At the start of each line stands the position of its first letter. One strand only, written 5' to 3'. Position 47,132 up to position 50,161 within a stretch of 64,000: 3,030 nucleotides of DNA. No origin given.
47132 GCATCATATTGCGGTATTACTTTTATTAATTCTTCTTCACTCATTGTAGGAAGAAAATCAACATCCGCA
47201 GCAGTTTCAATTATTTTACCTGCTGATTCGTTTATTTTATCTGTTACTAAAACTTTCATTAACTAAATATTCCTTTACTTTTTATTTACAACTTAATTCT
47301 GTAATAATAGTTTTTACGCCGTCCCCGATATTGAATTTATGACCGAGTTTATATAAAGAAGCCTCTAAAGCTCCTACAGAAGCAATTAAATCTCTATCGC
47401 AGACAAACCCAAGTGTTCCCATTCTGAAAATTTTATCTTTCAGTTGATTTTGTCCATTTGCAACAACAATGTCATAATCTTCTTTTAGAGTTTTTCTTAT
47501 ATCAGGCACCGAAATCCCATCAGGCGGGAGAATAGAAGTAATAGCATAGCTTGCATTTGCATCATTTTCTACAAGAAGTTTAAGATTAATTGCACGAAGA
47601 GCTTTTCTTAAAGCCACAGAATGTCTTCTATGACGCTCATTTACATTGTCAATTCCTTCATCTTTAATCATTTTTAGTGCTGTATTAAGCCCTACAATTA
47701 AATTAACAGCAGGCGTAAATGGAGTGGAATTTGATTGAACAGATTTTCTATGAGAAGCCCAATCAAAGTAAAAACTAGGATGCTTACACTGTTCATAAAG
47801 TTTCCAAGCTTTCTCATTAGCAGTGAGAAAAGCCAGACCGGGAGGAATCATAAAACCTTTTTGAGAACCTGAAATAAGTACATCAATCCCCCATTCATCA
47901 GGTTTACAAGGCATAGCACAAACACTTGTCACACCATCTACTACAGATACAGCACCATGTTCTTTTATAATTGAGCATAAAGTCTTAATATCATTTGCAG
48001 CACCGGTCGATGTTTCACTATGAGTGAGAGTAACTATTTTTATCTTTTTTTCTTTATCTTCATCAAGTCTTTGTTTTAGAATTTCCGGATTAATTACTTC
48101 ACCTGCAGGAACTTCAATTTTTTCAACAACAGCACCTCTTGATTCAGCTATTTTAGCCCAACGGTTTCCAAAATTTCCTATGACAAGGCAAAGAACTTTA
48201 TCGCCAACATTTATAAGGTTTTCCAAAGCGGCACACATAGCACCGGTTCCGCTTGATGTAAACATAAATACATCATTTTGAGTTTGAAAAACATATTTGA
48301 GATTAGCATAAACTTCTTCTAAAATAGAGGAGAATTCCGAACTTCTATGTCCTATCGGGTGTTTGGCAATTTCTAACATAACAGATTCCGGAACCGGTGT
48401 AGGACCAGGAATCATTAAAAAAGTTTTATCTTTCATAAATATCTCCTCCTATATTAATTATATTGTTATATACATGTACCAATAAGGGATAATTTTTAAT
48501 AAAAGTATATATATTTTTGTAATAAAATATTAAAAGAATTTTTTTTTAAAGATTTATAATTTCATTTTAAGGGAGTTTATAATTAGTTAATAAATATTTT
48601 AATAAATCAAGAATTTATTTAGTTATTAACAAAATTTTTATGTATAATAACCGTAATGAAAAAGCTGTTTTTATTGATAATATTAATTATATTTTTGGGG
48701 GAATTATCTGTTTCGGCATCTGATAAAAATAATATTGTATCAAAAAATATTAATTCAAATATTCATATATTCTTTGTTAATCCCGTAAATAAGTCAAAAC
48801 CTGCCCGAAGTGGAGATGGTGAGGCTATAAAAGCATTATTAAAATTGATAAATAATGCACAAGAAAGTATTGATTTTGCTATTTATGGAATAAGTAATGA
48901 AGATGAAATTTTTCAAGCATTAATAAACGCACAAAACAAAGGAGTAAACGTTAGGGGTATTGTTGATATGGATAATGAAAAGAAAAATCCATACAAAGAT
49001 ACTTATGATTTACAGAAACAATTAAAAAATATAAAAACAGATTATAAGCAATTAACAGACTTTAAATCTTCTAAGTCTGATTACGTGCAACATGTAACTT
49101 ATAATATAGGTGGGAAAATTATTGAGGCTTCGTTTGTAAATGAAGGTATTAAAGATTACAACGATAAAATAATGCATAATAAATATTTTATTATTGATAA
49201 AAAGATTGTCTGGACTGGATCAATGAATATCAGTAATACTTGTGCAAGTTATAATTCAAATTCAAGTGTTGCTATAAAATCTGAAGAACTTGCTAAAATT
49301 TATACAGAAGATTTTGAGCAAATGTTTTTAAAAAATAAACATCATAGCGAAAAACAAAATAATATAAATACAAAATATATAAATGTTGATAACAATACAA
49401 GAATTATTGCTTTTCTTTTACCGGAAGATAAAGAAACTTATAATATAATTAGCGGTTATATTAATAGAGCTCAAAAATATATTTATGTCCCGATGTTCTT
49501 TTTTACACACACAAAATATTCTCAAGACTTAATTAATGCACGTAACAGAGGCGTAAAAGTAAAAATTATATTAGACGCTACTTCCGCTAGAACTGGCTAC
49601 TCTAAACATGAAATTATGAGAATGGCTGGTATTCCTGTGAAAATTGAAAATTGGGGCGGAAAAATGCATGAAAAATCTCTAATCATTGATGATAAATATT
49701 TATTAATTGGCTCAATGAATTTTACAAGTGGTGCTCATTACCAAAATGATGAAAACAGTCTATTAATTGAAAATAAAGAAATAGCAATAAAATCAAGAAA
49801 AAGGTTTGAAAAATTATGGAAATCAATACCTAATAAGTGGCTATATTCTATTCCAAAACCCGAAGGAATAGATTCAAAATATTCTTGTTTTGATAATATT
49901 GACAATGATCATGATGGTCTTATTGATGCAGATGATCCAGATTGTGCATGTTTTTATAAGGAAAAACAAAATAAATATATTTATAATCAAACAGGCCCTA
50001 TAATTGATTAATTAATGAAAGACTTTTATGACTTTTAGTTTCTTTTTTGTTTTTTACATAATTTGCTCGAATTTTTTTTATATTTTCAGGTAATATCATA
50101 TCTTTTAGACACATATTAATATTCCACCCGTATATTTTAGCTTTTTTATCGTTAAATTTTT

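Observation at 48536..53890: Tandemly duplicated convergent gene pair: exported HKD/PLD nuclease plus PAPS-reductase-like PP-loop ATPase, with regulatory DNA conserved far better than the genes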

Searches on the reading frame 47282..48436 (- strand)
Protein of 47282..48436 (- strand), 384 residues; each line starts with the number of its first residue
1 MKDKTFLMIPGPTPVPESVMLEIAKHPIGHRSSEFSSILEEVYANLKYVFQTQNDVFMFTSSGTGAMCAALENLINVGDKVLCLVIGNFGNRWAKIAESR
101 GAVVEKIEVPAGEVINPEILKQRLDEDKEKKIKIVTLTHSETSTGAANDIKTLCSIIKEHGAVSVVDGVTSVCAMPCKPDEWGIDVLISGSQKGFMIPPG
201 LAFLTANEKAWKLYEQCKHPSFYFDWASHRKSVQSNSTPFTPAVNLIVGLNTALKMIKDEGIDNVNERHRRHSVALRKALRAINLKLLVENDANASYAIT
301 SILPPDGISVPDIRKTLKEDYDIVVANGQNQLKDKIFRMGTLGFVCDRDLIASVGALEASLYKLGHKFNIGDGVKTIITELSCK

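Call 83: search_protein_families(library=pfam, proteins=[window:47282-48436:-], max_evalue=0.001)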
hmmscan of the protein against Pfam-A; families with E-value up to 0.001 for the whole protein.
window:47282-48436:- (384 aa): 4 families
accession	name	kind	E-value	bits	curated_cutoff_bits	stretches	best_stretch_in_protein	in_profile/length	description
PF00266.25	Aminotran_5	-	2.2e-37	129.4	21.5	1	25-330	21-340/371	Aminotransferase class-V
PF01053.26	Cys_Met_Meta_PP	-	1.1e-05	24.6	27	1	57-190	70-195/381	Cys/Met metabolism PLP-dependent enzyme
PF01212.27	Beta_elim_lyase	-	1.5e-05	24.9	27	1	24-209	19-214/288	Beta-eliminating lyase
PF00155.27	Aminotran_1_2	-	8.1e-05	22.4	19.7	1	47-289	58-299/361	Aminotransferase class I and II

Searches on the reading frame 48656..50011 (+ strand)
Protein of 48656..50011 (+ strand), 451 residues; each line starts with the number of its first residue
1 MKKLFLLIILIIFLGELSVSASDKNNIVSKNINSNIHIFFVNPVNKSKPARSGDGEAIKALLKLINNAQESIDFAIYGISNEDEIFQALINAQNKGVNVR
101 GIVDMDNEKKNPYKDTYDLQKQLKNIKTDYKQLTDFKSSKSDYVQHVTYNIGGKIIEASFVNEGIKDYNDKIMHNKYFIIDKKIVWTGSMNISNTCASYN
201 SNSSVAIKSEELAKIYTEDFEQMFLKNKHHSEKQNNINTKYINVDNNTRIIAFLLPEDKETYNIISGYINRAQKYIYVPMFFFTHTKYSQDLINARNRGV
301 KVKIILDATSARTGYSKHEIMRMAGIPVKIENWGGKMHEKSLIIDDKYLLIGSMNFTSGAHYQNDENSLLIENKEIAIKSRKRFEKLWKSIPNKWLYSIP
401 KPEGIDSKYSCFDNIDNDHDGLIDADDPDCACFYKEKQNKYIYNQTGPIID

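Call 6: search_protein_families(library=pfam, proteins=[window:48656-50011:+], max_evalue=0.01)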
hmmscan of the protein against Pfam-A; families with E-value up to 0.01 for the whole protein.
window:48656-50011:+ (451 aa): 6 families
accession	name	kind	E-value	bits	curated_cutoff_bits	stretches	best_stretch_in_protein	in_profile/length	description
PF13091.12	PLDc_2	-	3.8e-51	172.8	27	2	268-388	4-132/132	PLD-like domain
PF00614.28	PLDc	-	6.1e-11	42.3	21.9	2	337-359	5-27/28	Phospholipase D Active site motif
PF07894.18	SACK1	-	9.5e-09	35.6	21.4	1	246-315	108-181/274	Scaffolding anchor of CK1 domain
PF17941.7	PP_kinase_C_1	-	0.00059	19.9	25.7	0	69-106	36-73/167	Polyphosphate kinase C-terminal domain 1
PF11495.14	Regulator_TrmB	-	0.00079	19.2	22.2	0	266-385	16-125/233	Archaeal transcriptional regulator TrmB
PF24402.1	iHKD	-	0.0052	17.3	27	0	289-331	6-48/111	Inactive HKD-Rease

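Call 8: search_protein_families(library=padloc, proteins=[window:48656-50011:+], max_evalue=0.01)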
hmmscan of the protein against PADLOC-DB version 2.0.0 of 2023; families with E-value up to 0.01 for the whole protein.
window:48656-50011:+ (451 aa): 24 families
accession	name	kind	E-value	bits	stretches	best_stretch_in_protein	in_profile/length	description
PDLC02614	DrmC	-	7.1e-27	92.1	3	264-388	25-151/153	DrmC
PDLC02612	DrmC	-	6.5e-20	69.7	2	266-389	98-226/235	DrmC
PDLC02605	DrmC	-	7.7e-18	63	2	271-388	126-260/270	DrmC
PDLC02588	DrmC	-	1.6e-16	58.7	2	285-388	130-244/256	DrmC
PDLC02585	DrmC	-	1.7e-16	58.6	2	260-388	105-245/253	DrmC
PDLC02606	DrmC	-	1.6e-15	55.4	2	263-387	37-173/182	DrmC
PDLC02609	DrmC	-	4e-14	51.2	2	295-379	133-224/241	DrmC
PDLC02597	DrmC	-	6.2e-14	50.4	2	260-377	96-225/242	DrmC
PDLC02589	DrmC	-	6.4e-13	46.4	1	286-389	137-255/264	DrmC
PDLC03924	MkoC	-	9.8e-13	45.1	1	224-381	958-1126/1136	-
PDLC02587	DrmC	-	1e-12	45.6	1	337-388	205-256/267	DrmC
PDLC03922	MkoB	-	3.3e-11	41.2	1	292-377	511-592/610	-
PDLC02901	DpdK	-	4.8e-11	40.7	1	289-390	71-171/173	DpdK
PDLC02595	DrmC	-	2.7e-09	35.2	1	289-387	150-258/269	DrmC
PDLC02602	DrmC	-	3.4e-09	34.2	1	27-127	81-179/381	DrmC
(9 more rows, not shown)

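Call 9: search_protein_families(library=ncbifam, proteins=[window:48656-50011:+], max_evalue=0.01)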
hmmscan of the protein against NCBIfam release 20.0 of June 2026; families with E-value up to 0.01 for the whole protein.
window:48656-50011:+ (451 aa): 10 families
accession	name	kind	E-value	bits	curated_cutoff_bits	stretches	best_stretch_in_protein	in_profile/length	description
NF010492.0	PRK13912.1-3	equivalog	3.7e-27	95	297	3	253-389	26-173/178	nuclease NucT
NF038319.1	DISARM_DrmC_I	equivalog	1.3e-23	83.7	133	2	268-387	102-234/236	DISARM system phospholipase D-like protein DrmC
NF010491.0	PRK13912.1-2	equivalog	8.4e-21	74.5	225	3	253-390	28-176/180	nuclease NucT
NF010493.0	PRK13912.1-4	equivalog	1.2e-19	70.9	351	3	257-388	24-165/171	nuclease NucT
NF010490.0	PRK13912.1-1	equivalog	8.2e-15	55.2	211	2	253-387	22-155/159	nuclease NucT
TIGR04265.1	bac_cardiolipin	equivalog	2.2e-11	43.4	290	1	269-385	327-448/483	cardiolipin synthase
NF041068.1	DpdK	equivalog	1.6e-09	37.6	100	1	286-388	65-167/167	phospholipase D-like domain-containing protein DpdK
NF008427.0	PRK11263.1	equivalog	6.3e-09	35.4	281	2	270-389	217-341/409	cardiolipin synthase ClsB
NF033662.1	acid_disulf_rpt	repeat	3.7e-06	26.6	41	1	407-431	3-27/32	acidic double-disulfide repeat-containing protein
NF009107.0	PRK12452.1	equivalog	0.00012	21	787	0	165-227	418-480/509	cardiolipin synthase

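Call 10: search_protein_families(library=phrogs, proteins=[window:48656-50011:+], max_evalue=0.001)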
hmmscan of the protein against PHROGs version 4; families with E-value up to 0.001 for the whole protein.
window:48656-50011:+ (451 aa): 2 families
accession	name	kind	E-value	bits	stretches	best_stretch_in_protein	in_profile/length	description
phrog_12711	-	unknown function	7.3e-40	137.4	3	259-388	32-161/162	-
phrog_17878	-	unknown function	6.6e-14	52.5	1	173-373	221-436/483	-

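Call 39: search_solved_structures(query=window:48656-50011:+, max_evalue=0.001)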
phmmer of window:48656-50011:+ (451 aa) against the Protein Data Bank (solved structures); distinct sequences matched with E-value up to 0.001: 10.
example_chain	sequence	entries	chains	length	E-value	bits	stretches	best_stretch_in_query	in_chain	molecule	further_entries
4ggj_A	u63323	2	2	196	1.6e-13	54.1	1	271-397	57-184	Mitochondrial cardiolipin hydrolase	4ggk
9lkx_K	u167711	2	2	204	2.3e-13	53.6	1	277-402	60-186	Mitochondrial cardiolipin hydrolase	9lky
6ehi_A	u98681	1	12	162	6.1e-12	48.9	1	252-390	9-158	Nuclease NucT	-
1byr_A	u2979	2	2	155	1.6e-10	44.2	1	265-376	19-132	PROTEIN (ENDONUCLEASE)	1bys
9fiz_A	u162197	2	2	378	2.1e-08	37.3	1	288-394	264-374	Envelope phospholipase OPG057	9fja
9fhk_B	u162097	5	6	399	6.7e-08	35.6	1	288-394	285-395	Envelope phospholipase OPG057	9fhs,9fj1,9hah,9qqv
9fj0_A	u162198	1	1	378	7e-08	35.5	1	288-394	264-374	Envelope phospholipase OPG057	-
7e0m_A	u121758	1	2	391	0.00037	23.2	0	290-390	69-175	Phospholipase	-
4h4a_A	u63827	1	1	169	0.00071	22.3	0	268-346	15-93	Mitochondrial cardiolipin hydrolase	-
4gen_A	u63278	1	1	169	0.00072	22.3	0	268-346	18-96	Mitochondrial cardiolipin hydrolase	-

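Call 84: find_homologous_proteins(query=window:48656-50011:+, max_evalue=1e-10)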
Query window:48656-50011:+ (451 aa): 558 proteins with E <= 1e-10 among 7979 candidates; the best 120 are listed.
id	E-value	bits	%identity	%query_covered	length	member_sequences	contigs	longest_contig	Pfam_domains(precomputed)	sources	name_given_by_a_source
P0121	6.8e-260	881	87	100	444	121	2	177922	PF07894.19,PF13091.13,PF00614.29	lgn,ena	-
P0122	8.1e-256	867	86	100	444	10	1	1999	PF07894.19,PF13091.13,PF00614.29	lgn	-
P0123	6.6e-255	864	85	100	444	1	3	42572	PF07894.19,PF13091.13,PF00614.29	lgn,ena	-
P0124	2.0e-254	863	90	93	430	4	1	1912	PF07894.19,PF13091.13,PF00614.29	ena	-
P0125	2.9e-248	842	84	100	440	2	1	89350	PF07894.19,PF13091.13,PF00614.29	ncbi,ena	-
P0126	1.9e-230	784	100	77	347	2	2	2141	PF07894.19,PF13091.13,PF00614.29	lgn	-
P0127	1.2e-217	742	75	96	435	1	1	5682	PF07894.19,PF13091.13,PF00614.29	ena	-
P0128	1.3e-213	728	91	77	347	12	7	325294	PF07894.19,PF13091.13,PF00614.29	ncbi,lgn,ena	-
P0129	9.3e-204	696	74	94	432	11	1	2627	PF07894.19,PF13091.13,PF00614.29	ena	-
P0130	7.4e-184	630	67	95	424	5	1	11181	PF07894.19,PF13091.13,PF00614.29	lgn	-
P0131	1.2e-172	593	62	97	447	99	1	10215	PF07894.19,PF13091.13,PF11495.15,PF00614.29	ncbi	-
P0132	8.2e-165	568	62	91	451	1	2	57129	PF07894.19,PF13091.13,PF00614.29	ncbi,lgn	ncbi:MAG: phospholipase D-like domain-containing protein [Candidatus Gastranaerophilales bacterium]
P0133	1.4e-164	567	58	99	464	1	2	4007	PF07894.19,PF13091.13,PF11495.15,PF17941.8,PF00614.29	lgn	-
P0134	5.8e-158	545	57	100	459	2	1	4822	PF07894.19,PF13091.13,PF00614.29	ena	-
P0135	4.2e-151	522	67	77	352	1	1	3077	PF07894.19,PF13091.13,PF00614.29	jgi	-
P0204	2.5e-93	332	40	88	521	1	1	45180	PF07894.19,PF13091.13,PF00614.29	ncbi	-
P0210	1.9e-92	329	42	95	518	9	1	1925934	PF13091.13,PF00614.29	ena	-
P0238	6.5e-90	321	36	95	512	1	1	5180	PF07894.19,PF13091.13,PF11495.15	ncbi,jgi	ncbi:MAG: phosphatidylserine/phosphatidylglycerophosphate/cardiolipin synthase-like enzyme [Kiritima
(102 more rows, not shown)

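Call 85: find_encoding_contigs(protein=P0210, flank=4000, max_places=2)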
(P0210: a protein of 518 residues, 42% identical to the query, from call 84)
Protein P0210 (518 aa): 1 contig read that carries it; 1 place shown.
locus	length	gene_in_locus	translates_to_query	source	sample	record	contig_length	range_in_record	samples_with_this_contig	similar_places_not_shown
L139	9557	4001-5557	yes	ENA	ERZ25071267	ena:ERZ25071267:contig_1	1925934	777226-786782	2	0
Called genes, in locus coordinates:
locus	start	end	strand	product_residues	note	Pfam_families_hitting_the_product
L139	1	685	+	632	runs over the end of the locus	PF00890:FAD_binding_2, PF02910:Succ_DH_flav_C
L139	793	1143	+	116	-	-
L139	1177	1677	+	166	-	-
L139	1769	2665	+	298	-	PF00892:EamA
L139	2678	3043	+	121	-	PF14667:Polysacc_synt_C (faint), PF07883:Cupin_2 (weak)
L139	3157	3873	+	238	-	PF01048:PNP_UDP_1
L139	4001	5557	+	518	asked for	PF13091:PLDc_2, PF00614:PLDc (faint), PF13091:PLDc_2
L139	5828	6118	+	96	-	PF04365:BrnT_toxin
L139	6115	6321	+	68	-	-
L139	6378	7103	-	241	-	-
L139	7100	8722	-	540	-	-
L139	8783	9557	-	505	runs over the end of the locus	PF02028:BCCT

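Call 86: find_encoding_contigs(protein=P0238, flank=4000, max_places=2)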
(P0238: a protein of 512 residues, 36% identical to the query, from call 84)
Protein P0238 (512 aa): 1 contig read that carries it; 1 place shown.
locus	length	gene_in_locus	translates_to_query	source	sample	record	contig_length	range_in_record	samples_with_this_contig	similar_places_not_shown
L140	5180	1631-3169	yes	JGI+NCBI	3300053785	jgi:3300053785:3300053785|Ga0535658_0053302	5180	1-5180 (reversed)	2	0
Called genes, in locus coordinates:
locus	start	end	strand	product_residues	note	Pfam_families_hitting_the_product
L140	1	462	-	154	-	?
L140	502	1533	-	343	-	PF00730:HhH-GPD, PF00633:HHH (weak), PF14815:NUDIX_4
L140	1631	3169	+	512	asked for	PF07894:SACK1 (faint), PF11495:TrmB_EBD_N (faint), PF13091:PLDc_2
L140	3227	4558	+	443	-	PF05684:DUF819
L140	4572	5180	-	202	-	?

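Call 87: find_encoding_contigs(protein=P0204, flank=4000, max_places=2)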
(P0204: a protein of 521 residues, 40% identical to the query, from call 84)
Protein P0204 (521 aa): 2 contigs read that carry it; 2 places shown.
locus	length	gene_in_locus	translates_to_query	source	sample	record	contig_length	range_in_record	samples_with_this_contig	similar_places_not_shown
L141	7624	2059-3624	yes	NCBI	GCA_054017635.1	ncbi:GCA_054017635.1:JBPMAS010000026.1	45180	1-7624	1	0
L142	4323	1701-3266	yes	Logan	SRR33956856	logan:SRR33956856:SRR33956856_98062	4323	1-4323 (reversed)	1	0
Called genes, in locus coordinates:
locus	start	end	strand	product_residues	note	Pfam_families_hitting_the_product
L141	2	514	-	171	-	?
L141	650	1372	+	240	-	PF26468:GIY_YIG_3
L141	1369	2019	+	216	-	-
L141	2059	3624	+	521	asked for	PF13091:PLDc_2, PF00614:PLDc (faint), PF07894:SACK1 (faint), PF13091:PLDc_2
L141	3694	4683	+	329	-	PF28530:DUF8426, PF04471:Mrr_cat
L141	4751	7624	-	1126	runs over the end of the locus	PF00580:UvrD-helicase, PF13245:AAA_19, PF13361:UvrD_C, PF13538:UvrD_C_2 (faint), PF12705:PDDEXK_1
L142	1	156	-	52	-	?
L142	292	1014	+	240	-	PF26468:GIY_YIG_3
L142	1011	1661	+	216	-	-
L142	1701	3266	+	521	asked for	PF13091:PLDc_2, PF00614:PLDc (faint), PF07894:SACK1 (faint), PF13091:PLDc_2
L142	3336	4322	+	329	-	PF28530:DUF8426, PF04471:Mrr_cat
